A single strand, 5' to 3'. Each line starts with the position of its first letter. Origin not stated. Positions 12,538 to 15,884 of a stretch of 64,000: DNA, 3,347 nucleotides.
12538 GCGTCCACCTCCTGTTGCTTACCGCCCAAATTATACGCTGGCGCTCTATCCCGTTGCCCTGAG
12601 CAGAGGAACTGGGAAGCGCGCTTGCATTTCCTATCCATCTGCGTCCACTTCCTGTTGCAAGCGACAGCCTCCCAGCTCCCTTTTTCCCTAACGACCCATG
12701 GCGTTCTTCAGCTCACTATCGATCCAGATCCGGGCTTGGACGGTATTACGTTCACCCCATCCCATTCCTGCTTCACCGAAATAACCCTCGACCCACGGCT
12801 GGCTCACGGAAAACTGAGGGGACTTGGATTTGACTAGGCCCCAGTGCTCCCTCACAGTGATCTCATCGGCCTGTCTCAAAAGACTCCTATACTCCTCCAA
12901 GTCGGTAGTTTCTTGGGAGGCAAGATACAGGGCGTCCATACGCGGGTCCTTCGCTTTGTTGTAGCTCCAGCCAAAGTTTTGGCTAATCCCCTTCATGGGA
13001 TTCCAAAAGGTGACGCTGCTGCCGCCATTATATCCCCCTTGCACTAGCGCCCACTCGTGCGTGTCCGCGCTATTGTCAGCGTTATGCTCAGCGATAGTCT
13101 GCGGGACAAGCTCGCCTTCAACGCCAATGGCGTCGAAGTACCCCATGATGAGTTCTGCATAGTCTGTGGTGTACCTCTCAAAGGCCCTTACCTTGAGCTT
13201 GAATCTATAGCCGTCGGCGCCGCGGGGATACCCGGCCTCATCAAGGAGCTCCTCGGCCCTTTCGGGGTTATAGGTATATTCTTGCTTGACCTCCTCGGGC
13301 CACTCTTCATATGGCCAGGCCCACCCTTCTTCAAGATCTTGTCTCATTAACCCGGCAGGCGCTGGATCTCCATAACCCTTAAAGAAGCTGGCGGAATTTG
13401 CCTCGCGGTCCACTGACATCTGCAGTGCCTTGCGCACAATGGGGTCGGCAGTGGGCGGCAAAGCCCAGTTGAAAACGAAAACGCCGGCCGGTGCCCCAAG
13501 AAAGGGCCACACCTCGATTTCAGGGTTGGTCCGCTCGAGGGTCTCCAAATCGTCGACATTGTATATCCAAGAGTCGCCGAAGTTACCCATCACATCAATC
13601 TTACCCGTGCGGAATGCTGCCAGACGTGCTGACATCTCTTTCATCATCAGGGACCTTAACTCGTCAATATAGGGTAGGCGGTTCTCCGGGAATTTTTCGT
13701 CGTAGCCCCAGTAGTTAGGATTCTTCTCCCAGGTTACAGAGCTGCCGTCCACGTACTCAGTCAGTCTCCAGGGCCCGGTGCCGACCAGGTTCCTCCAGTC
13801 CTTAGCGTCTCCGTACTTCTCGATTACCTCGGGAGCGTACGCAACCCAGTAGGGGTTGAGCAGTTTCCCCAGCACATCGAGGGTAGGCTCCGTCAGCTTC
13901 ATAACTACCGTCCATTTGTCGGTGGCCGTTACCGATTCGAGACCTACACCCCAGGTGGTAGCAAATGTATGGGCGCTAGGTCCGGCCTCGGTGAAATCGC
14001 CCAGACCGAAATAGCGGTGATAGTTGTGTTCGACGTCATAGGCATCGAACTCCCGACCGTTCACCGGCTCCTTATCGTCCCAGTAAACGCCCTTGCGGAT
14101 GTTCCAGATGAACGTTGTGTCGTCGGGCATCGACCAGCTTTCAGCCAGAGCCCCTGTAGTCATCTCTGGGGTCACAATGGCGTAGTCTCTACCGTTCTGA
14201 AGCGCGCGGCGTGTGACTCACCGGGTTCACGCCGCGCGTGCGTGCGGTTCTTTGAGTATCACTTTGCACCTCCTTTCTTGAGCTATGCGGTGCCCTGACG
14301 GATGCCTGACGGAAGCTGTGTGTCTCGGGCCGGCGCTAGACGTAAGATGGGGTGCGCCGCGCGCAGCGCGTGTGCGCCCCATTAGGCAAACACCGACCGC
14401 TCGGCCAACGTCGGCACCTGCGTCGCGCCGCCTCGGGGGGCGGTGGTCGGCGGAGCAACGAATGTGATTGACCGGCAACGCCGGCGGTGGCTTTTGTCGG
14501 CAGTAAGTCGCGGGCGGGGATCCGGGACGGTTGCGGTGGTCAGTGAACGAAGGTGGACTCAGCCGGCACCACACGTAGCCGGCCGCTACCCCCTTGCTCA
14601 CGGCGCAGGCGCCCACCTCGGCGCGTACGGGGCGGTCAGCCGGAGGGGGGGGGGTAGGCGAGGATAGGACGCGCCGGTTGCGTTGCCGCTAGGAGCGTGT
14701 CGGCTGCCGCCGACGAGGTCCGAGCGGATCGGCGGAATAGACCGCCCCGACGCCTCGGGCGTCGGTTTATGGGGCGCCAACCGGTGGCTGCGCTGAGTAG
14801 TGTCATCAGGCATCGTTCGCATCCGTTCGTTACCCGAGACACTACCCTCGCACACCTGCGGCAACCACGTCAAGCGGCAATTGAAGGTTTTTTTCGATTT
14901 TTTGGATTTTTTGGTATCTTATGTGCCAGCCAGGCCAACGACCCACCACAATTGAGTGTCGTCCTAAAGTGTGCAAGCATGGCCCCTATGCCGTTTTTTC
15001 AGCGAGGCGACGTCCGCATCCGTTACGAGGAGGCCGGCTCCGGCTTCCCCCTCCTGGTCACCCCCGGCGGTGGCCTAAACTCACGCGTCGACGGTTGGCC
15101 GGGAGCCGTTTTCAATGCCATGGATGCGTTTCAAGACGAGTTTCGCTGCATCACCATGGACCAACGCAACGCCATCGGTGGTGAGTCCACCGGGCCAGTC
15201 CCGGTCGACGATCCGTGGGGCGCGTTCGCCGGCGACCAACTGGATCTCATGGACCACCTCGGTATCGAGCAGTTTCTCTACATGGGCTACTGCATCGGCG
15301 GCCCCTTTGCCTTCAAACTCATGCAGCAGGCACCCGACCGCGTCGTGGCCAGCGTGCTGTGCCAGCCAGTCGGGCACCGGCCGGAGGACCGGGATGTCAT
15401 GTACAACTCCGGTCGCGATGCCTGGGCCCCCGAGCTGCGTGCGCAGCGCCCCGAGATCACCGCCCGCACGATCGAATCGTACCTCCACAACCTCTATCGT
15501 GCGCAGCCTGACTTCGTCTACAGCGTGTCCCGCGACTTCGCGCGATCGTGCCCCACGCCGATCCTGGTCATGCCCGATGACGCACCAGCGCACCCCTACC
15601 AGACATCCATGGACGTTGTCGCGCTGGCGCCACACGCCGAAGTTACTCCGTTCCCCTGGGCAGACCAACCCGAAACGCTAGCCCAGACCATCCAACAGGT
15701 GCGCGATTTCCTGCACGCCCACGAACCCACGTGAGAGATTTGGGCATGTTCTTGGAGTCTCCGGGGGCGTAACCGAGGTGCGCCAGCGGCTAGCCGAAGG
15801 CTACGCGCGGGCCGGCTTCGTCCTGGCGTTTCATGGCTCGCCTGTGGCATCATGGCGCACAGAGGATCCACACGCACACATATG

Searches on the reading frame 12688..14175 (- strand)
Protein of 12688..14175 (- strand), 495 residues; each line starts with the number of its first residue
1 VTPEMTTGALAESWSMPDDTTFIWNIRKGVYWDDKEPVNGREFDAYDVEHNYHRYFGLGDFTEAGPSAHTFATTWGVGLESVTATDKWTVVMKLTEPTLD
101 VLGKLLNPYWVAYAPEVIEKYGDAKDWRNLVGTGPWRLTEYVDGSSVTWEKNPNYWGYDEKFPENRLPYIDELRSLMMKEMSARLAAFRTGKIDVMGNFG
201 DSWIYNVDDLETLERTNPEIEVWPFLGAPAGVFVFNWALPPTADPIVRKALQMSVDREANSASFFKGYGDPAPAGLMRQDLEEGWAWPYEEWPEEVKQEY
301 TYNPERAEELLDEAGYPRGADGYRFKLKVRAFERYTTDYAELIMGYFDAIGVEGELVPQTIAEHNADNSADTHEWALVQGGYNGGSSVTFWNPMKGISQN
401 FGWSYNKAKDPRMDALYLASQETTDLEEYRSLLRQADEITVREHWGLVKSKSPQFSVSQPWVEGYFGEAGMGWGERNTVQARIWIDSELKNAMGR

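Call 8: search_protein_families(library=ncbifam, proteins=[window:12688-14175:-], max_evalue=0.00001)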
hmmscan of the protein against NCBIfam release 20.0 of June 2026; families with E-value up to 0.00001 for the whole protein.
window:12688-14175:- (495 aa): 10 families
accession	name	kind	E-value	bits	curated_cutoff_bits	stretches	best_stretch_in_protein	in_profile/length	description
NF043070.1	DppA_dipep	equivalog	4.1e-24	85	1005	1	8-454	76-508/535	dipeptide ABC transporter periplasmic-binding protein DppA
TIGR02294.1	nickel_nikA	equivalog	6.3e-22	77.8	393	1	9-322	51-333/501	nickel ABC transporter substrate-binding protein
NF045467.1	Opp4A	equivalog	5e-17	61.4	650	1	11-414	83-488/556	oligopeptide ABC transporter substrate-binding protein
TIGR04028.1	SBP_KPN_01854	hypoth_equivalog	2e-15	56.4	468.5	1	10-369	48-392/509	TIGR04028 family ABC transporter substrate-binding protein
NF045468.1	Opp5A_nikA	equivalog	2.2e-15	56.1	600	1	9-322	60-323/488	nickel ABC transporter substrate-binding protein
NF011942.0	PRK15413.1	equivalog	3.9e-15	55.5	594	1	9-320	74-347/512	glutathione ABC transporter substrate-binding protein GsiB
NF011684.0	PRK15104.1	equivalog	5.1e-14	51.9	947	1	9-331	85-393/543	oligopeptide ABC transporter substrate-binding protein OppA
NF047575.1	opine_bind_CntA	exception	2.8e-13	49.3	800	1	7-321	78-365/535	staphylopine-dependent metal ABC transporter substrate-binding lipoprotein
NF011689.0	PRK15109.1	equivalog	4.5e-13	48.7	560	1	9-393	82-450/547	ABC transporter substrate-binding protein SapA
NF007287.0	PRK09755.1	equivalog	1.8e-09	37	1098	1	9-440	79-491/535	ABC transporter substrate-binding protein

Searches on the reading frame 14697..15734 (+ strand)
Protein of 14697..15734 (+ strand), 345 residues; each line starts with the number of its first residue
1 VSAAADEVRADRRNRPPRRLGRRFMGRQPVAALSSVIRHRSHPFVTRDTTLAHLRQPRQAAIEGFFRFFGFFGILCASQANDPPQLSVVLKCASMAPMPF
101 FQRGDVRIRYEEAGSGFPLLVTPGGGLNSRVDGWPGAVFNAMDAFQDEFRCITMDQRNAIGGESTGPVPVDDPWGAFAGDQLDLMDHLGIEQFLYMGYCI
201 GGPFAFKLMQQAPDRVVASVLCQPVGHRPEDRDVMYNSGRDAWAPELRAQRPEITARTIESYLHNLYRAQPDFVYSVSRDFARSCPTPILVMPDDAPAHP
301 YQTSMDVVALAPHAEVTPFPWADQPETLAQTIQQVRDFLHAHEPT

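Call 12: search_protein_families(library=pfam, proteins=[window:14697-15734:+])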
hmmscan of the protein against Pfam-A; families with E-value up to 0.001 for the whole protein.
window:14697-15734:+ (345 aa): 1 family
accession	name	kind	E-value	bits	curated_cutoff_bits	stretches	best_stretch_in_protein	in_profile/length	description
PF00561.26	Abhydrolase_1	-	5.5e-13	49.6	25.8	1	118-281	2-160/245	alpha/beta hydrolase fold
